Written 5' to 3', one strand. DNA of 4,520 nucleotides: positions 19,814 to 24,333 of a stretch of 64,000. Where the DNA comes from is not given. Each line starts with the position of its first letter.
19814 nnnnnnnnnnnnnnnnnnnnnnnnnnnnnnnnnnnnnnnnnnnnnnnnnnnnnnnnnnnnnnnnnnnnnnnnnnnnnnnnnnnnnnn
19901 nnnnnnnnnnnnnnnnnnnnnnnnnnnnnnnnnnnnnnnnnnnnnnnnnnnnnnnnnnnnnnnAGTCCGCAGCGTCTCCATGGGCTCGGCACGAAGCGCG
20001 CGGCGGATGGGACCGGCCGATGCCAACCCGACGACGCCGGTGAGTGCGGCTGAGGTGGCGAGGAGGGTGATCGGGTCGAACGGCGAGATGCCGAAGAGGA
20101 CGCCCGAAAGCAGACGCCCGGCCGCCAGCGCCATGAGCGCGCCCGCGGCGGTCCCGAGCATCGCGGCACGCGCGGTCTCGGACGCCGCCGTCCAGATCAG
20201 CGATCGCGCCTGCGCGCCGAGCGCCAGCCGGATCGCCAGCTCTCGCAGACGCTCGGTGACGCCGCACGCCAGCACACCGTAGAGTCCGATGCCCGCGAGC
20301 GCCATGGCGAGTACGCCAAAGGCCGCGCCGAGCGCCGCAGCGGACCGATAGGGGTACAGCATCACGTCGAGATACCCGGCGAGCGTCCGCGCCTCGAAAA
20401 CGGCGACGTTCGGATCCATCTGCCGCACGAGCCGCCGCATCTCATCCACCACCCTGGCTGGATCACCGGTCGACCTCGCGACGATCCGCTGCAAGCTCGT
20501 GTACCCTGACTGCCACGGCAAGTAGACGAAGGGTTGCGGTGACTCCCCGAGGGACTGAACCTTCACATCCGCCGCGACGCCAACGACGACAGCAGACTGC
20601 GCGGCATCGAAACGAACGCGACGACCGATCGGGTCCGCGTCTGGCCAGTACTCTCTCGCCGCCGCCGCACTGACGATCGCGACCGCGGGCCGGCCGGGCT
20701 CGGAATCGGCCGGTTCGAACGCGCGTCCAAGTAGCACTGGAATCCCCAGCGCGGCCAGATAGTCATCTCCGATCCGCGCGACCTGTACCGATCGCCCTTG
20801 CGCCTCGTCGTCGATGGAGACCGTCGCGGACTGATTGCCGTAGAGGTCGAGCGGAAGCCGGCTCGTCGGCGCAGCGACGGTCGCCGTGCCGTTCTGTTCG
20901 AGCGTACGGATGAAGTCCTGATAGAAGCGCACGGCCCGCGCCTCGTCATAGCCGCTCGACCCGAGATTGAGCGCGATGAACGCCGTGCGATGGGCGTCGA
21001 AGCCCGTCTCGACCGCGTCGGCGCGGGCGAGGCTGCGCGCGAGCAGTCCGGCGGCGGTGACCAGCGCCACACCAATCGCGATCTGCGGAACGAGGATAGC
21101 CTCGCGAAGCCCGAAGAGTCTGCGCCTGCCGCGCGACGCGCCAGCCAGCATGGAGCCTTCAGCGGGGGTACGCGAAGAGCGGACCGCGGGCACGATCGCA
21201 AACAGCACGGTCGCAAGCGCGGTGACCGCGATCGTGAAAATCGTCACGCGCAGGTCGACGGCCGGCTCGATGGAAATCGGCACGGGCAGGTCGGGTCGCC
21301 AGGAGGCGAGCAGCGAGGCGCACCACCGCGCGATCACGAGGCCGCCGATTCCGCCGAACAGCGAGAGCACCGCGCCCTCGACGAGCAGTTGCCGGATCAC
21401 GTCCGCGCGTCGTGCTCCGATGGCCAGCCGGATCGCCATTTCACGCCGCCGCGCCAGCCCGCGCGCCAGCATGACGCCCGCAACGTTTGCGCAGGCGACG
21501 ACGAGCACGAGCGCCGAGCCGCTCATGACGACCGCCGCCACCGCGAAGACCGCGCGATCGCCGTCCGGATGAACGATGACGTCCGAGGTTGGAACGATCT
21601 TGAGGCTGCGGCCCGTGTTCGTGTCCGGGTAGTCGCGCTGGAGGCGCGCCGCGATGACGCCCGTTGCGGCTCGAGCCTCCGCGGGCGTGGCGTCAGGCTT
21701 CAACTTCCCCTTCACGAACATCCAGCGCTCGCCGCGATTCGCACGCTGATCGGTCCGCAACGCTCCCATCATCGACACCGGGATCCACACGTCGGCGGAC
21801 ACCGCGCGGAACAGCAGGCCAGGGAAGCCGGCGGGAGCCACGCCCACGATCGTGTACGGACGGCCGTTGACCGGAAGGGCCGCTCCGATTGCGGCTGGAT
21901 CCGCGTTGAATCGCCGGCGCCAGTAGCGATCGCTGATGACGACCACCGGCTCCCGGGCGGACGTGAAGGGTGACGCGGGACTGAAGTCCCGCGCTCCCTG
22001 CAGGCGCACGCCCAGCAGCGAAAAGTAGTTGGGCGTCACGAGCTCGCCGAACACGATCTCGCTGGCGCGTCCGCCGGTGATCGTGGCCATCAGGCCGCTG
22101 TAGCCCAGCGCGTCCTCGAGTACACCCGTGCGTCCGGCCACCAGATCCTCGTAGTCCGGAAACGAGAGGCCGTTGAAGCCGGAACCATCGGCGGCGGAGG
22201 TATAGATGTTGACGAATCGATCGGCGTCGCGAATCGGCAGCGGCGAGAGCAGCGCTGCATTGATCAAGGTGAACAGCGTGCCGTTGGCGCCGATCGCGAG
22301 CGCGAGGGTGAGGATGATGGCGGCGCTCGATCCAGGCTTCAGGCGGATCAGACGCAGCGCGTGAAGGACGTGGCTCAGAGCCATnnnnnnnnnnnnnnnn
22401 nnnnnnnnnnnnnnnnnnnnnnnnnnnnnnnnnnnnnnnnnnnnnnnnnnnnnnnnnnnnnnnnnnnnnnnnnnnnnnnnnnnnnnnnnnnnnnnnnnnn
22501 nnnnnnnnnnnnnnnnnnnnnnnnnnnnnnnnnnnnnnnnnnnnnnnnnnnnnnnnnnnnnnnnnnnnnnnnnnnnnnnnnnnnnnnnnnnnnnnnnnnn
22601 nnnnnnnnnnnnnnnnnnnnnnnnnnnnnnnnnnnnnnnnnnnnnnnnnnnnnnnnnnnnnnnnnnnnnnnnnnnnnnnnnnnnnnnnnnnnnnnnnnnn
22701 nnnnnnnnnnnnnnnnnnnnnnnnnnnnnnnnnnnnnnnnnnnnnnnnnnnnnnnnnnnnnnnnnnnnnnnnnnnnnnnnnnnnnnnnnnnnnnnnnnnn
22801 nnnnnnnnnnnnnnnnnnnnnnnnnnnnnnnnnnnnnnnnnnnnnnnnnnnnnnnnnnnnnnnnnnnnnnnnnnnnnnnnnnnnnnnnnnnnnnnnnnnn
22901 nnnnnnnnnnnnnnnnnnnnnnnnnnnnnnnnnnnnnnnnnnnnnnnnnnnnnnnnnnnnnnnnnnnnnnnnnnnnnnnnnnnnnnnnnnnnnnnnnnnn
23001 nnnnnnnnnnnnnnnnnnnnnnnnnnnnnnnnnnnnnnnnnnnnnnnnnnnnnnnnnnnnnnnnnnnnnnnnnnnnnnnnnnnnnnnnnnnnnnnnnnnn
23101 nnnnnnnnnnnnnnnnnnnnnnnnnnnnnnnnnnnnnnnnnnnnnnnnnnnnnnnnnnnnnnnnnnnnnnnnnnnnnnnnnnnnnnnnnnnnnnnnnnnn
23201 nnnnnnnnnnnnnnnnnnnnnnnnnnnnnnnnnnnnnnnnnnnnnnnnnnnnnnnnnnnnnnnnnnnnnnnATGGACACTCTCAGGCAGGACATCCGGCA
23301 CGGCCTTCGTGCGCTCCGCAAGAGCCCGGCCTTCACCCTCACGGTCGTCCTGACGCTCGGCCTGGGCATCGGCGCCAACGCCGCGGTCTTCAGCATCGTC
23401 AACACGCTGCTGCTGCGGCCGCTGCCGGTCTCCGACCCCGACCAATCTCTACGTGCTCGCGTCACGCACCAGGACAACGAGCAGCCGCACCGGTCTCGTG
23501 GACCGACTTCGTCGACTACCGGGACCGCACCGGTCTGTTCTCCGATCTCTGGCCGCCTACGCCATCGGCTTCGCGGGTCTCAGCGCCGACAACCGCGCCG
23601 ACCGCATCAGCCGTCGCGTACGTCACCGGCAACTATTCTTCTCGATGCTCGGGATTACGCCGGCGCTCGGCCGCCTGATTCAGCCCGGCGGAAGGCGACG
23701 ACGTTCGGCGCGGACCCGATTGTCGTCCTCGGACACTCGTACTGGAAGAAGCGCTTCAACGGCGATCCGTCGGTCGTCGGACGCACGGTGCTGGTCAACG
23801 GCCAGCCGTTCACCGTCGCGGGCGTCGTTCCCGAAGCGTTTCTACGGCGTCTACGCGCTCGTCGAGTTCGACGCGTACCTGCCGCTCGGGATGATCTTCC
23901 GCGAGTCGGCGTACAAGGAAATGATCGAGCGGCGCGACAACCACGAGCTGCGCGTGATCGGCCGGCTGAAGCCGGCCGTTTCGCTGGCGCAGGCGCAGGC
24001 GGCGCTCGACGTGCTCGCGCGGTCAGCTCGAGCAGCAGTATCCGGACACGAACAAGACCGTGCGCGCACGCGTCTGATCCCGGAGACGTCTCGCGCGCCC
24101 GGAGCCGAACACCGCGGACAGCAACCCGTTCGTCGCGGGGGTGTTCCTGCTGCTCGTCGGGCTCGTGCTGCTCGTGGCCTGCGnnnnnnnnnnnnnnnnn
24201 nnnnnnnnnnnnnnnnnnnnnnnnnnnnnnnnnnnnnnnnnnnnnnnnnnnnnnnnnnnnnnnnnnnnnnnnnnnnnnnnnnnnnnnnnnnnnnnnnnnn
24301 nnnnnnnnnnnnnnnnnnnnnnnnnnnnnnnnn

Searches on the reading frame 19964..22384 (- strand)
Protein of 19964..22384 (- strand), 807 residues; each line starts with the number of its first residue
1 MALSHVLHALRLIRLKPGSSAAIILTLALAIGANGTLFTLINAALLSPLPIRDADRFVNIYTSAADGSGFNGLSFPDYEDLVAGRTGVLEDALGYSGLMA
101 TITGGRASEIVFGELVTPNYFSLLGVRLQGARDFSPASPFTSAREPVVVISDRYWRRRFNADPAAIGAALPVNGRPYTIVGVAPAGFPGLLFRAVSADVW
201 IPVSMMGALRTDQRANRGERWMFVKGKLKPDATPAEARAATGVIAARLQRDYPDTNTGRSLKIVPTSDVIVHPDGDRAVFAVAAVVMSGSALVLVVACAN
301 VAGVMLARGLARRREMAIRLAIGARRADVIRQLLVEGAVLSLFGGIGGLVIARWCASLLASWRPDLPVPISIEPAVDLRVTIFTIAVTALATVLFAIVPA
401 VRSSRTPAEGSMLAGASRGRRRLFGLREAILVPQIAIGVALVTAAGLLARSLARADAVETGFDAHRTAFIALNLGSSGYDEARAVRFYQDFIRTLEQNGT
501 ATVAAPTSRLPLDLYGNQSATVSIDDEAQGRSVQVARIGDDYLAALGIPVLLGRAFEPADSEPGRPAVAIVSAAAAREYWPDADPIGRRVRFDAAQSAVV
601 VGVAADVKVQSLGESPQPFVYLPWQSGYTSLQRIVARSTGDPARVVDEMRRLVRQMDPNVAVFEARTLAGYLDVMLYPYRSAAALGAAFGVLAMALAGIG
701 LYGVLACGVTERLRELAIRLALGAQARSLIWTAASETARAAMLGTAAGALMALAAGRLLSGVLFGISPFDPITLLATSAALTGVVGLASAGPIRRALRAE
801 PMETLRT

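Call 16: search_protein_families(library=pfam, proteins=[window:19964-22384:-], max_evalue=0.001)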
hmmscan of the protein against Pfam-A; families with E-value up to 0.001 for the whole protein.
window:19964-22384:- (807 aa): 2 families
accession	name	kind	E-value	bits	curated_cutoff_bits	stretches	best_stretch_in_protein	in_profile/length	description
PF12704.14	MacB_PCD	-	2e-40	139.7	27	2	20-240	1-203/207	MacB-like periplasmic core domain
PF02687.27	FtsX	-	1.4e-23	83.7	25.5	2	289-407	3-119/120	FtsX-like permease C-terminal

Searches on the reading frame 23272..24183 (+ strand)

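Call 16: search_protein_families(library=pfam, proteins=[window:23272-24183:+], max_evalue=0.001)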
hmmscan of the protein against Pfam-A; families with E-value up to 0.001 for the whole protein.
window:23272-24183:+ (304 aa): 1 family
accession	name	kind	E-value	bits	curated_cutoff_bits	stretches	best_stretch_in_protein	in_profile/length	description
PF12704.14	MacB_PCD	-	3.5e-13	50.7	27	1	22-188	1-156/207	MacB-like periplasmic core domain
